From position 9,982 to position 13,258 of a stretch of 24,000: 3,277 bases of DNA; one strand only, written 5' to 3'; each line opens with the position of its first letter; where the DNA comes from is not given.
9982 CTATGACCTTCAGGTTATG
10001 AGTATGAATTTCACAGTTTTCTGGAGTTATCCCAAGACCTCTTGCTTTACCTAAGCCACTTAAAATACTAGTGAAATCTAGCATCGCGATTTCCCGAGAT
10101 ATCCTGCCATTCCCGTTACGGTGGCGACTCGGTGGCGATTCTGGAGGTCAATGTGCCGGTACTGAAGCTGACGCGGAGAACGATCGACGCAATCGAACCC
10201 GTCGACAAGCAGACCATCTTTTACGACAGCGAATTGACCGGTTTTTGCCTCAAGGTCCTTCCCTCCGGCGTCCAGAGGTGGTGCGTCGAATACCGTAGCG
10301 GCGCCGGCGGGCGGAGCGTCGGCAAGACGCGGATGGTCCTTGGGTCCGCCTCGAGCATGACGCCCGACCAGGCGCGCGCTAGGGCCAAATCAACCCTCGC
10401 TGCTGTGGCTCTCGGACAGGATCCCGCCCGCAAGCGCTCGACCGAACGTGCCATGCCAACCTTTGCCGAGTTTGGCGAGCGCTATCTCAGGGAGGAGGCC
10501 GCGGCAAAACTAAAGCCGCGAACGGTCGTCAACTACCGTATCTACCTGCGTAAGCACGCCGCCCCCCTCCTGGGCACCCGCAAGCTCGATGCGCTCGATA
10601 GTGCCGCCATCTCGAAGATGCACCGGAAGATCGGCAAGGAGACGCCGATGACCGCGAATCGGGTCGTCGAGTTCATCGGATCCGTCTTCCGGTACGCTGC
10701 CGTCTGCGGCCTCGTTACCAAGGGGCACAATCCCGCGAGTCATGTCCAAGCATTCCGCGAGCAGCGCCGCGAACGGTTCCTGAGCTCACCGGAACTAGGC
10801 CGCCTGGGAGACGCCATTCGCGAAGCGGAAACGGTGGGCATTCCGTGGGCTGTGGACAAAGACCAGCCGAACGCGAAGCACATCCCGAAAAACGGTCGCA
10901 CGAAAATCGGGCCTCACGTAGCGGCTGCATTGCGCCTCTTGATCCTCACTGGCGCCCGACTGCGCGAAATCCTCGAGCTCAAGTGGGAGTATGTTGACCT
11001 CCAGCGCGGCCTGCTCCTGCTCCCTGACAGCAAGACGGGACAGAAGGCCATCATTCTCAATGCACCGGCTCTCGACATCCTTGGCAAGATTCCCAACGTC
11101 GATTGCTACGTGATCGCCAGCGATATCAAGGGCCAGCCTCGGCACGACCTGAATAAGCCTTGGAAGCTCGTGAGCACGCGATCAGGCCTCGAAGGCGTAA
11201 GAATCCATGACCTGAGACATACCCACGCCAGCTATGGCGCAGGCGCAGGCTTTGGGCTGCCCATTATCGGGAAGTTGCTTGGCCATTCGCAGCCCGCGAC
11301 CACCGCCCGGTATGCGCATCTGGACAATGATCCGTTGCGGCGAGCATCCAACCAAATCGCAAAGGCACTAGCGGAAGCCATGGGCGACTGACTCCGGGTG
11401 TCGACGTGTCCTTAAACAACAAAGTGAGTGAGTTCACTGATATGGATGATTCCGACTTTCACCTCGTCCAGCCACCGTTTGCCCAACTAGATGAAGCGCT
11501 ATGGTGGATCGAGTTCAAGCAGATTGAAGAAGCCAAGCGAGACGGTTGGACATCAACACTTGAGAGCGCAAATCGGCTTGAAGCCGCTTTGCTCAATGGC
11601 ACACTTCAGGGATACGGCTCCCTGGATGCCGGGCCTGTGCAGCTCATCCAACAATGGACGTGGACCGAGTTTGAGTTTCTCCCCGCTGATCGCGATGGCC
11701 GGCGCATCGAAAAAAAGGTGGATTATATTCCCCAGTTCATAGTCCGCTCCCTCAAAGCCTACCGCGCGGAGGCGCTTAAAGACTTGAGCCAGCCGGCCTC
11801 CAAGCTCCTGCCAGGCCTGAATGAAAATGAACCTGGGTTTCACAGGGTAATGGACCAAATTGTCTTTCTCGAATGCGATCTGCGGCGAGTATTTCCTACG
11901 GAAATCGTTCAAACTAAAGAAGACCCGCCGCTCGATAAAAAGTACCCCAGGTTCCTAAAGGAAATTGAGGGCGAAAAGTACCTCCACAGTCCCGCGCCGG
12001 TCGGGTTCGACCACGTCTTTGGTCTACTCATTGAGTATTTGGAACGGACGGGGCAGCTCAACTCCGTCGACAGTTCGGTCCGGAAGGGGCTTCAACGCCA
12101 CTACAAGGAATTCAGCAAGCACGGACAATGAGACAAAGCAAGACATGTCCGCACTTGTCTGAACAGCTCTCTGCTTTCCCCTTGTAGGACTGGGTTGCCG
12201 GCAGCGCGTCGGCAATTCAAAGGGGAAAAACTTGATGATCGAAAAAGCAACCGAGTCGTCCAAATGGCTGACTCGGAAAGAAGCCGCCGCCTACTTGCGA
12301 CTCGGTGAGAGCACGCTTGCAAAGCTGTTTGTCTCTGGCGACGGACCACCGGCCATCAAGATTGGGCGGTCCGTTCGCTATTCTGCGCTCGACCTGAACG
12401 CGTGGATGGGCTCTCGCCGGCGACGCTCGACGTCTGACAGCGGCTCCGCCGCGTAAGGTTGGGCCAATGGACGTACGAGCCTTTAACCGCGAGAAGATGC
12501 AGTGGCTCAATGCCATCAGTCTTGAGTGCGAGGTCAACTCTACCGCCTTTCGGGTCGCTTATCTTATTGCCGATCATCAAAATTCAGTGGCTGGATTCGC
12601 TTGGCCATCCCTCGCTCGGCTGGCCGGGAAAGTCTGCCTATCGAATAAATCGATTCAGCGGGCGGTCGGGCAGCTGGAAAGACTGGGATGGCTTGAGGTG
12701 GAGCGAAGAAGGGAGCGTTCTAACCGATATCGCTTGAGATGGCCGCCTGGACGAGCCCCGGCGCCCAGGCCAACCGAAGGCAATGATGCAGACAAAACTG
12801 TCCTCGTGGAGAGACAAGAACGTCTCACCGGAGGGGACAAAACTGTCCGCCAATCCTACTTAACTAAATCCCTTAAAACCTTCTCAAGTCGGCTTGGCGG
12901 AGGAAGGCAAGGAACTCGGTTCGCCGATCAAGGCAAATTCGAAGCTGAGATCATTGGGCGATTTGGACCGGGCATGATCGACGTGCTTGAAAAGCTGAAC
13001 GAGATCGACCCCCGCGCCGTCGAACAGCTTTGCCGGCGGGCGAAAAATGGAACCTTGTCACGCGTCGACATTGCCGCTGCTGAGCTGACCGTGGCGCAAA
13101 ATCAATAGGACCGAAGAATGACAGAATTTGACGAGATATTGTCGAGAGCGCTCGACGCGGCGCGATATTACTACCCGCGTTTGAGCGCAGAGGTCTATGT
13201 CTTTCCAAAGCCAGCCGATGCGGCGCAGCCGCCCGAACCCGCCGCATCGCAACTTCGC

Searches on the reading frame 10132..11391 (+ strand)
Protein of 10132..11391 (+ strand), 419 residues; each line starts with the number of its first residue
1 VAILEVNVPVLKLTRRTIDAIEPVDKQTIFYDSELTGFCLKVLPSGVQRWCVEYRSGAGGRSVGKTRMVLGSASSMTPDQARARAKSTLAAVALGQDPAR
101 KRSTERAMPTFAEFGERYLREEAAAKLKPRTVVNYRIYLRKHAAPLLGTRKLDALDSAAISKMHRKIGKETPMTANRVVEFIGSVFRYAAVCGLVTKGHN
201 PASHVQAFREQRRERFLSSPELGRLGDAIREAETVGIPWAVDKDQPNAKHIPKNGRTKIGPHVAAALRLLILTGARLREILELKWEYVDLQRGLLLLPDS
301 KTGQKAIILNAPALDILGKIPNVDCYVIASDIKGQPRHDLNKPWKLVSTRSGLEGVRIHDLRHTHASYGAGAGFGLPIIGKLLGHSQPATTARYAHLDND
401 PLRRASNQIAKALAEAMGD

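Call 18: search_protein_families(library=pfam, proteins=[window:10132-11391:+], max_evalue=0.001)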
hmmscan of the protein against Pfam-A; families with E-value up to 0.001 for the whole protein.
window:10132-11391:+ (419 aa): 4 families
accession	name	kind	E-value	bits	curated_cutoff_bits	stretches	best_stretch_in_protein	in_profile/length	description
PF00589.27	Phage_integrase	-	3.8e-17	63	27.1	1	262-398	23-169/172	Phage integrase family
PF13356.12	Arm-DNA-bind_3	-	8.9e-14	51.8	27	1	13-103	1-81/83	Arm DNA-binding domain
PF22022.2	Phage_int_M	-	7.3e-11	42.6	27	1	111-197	1-87/96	Phage integrase central domain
PF14659.12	Phage_int_SAM_3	-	1.2e-06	29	22.6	1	110-163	1-53/58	Phage integrase, N-terminal SAM-like domain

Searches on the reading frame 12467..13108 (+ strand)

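Call 18: search_protein_families(library=pfam, proteins=[window:12467-13108:+], max_evalue=0.001)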
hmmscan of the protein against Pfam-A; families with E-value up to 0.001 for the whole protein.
window:12467-13108:+ (213 aa): 1 family
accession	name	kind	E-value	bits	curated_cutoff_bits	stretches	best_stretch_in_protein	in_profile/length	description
PF13730.12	HTH_36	-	4.3e-10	39.7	25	1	24-76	4-55/55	Helix-turn-helix domain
